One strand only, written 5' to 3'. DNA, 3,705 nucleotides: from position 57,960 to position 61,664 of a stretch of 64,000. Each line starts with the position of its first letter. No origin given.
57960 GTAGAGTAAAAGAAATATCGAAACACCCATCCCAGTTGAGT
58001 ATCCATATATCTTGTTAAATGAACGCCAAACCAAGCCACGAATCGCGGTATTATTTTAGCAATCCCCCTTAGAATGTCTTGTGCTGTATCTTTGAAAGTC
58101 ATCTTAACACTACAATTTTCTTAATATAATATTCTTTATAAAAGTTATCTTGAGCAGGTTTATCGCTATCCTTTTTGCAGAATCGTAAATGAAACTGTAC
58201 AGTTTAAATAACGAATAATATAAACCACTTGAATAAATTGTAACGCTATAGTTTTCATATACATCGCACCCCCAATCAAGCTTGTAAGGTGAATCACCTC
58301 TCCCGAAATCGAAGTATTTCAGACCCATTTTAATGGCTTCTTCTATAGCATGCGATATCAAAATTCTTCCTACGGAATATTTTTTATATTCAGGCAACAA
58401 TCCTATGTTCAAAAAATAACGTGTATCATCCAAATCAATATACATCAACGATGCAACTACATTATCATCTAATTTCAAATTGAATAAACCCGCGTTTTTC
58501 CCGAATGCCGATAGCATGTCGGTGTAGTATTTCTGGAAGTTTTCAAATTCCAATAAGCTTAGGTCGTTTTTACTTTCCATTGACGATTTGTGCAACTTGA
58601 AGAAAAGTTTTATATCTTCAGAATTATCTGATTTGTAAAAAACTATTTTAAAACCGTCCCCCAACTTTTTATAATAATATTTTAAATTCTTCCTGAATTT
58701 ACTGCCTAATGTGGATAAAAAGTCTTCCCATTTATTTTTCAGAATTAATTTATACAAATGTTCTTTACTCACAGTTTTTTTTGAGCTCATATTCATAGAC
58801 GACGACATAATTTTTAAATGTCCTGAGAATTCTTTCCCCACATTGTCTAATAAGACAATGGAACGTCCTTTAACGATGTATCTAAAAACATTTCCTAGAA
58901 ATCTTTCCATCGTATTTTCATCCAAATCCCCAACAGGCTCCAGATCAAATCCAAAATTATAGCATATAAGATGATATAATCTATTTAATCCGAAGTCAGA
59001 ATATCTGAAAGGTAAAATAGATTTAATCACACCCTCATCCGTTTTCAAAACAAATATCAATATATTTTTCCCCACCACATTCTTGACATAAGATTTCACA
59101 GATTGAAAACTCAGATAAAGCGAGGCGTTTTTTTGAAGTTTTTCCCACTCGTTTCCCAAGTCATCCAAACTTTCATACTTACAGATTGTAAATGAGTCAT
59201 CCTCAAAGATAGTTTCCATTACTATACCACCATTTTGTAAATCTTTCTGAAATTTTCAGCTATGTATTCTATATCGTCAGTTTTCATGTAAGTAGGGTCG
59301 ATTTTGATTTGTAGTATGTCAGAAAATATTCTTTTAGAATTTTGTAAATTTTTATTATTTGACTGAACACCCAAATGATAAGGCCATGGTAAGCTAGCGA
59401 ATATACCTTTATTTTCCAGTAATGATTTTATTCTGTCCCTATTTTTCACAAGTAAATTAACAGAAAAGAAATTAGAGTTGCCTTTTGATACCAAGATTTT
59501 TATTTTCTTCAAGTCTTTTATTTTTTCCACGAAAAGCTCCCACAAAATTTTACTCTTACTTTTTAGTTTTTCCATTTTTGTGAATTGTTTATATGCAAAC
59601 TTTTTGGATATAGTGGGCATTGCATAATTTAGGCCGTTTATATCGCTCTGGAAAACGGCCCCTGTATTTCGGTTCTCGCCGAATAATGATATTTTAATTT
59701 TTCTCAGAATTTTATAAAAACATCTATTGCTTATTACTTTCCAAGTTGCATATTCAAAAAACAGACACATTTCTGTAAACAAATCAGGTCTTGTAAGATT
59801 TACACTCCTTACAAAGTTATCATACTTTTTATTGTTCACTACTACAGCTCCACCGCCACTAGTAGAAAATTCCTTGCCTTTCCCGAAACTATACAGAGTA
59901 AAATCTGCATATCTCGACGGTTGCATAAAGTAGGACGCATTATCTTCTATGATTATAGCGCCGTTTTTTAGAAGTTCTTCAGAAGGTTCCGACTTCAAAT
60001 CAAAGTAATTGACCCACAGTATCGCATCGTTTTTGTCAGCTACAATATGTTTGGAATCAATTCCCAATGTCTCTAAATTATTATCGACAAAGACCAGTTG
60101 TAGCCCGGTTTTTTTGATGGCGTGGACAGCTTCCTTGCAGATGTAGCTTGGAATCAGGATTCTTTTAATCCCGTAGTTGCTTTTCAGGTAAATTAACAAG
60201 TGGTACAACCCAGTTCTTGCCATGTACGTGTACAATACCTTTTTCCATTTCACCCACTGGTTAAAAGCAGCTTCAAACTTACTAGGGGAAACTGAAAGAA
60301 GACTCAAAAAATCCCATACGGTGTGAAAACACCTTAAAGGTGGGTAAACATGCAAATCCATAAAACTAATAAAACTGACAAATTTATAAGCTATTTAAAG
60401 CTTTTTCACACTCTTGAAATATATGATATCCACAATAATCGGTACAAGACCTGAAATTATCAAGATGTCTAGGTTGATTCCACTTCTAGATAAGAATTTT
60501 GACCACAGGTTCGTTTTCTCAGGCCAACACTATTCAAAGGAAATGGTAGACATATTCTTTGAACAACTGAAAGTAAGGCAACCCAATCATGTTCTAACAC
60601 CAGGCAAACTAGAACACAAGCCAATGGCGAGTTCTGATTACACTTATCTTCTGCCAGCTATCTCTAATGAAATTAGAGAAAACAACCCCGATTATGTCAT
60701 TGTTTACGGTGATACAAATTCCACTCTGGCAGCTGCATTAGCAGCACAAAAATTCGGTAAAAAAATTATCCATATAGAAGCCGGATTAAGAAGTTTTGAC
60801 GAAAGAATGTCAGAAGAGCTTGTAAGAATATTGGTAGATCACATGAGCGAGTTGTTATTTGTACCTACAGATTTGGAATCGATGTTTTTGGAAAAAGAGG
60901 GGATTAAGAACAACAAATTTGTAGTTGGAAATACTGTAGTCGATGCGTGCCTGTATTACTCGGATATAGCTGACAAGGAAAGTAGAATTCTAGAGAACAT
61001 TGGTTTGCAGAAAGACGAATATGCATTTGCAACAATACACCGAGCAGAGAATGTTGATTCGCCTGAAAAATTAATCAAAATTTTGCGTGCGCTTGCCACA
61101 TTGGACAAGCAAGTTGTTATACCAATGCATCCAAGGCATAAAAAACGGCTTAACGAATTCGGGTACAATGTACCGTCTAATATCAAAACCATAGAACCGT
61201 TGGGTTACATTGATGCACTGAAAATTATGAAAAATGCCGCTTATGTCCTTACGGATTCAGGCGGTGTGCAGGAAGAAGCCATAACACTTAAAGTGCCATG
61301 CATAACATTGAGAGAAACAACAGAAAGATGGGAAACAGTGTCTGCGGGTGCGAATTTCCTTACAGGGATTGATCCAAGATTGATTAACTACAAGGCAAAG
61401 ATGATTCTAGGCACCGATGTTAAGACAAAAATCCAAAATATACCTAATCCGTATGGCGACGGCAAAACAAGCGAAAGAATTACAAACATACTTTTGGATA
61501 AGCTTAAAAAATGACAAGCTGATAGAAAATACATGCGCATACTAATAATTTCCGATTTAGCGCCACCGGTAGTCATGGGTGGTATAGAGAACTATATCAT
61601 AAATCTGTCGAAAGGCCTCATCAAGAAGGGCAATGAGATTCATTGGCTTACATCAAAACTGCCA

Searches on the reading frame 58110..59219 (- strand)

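Call 53: search_protein_families(library=pfam, proteins=[window:58110-59219:-], max_evalue=0.00001)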
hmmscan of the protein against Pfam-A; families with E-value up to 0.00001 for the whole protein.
window:58110-59219:- (369 aa): 2 families
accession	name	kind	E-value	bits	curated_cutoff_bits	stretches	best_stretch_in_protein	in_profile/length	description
PF13480.13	Acetyltransf_6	-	4e-24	85.8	22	1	173-313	1-142/143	Acetyltransferase (GNAT) domain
PF04339.18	FemAB_like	-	2.8e-06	27.2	27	1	161-327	169-332/369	Peptidogalycan biosysnthesis/recognition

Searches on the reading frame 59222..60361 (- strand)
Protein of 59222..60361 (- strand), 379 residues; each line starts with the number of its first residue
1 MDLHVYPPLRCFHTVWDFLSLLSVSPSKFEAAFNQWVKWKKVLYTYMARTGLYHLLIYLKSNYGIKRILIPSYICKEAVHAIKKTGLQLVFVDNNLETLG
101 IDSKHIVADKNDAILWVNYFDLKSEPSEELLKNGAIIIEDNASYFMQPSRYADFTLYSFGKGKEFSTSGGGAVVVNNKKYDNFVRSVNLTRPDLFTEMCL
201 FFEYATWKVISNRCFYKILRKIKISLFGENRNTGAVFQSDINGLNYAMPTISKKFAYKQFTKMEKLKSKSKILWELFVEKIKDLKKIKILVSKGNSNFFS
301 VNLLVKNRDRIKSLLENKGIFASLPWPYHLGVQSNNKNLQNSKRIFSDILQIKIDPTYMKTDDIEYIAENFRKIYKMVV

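Call 53: search_protein_families(library=pfam, proteins=[window:59222-60361:-], max_evalue=0.00001)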
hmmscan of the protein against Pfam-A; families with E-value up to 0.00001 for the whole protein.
window:59222-60361:- (379 aa): 1 family
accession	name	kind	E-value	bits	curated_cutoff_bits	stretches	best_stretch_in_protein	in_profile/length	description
PF01041.23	DegT_DnrJ_EryC1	-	3.7e-17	63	19.8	1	27-371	27-359/360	DegT/DnrJ/EryC1/StrS aminotransferase family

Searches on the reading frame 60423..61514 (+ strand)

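Call 53: search_protein_families(library=pfam, proteins=[window:60423-61514:+], max_evalue=0.00001)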
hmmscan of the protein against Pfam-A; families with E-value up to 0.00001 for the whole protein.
window:60423-61514:+ (363 aa): 1 family
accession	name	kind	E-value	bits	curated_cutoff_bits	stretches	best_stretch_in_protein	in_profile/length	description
PF02350.25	Epimerase_2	-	2.1e-99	333.2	30.6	1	23-357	6-346/347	UDP-N-acetylglucosamine 2-epimerase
